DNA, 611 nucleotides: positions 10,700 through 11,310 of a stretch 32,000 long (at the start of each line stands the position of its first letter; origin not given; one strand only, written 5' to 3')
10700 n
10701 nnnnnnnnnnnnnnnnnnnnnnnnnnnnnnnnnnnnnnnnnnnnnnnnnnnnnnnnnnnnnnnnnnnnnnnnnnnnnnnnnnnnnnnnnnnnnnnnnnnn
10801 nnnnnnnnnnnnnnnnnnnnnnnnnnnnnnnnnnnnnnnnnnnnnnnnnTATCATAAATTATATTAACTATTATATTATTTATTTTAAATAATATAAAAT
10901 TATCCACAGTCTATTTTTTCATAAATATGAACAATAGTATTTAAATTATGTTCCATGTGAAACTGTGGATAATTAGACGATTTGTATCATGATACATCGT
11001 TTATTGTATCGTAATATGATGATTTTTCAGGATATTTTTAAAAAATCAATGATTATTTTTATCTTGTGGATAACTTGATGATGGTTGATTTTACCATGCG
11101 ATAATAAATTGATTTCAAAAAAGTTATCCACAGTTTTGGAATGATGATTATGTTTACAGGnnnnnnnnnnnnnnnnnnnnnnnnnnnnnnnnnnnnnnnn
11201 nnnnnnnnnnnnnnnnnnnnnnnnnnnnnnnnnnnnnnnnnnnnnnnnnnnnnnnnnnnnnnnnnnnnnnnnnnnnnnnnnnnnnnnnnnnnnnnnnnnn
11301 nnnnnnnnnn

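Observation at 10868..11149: Second cluster of four perfect DnaA boxes, splitting ribD from ribE about 6 kb from the dnaA-linked origin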

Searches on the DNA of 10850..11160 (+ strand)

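Call 74: search_dna_similar(query=window:10850-11160:+, collection=plasmids, mode=distant, max_rows=10)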
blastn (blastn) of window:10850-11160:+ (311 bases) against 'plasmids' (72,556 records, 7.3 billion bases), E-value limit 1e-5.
No match.
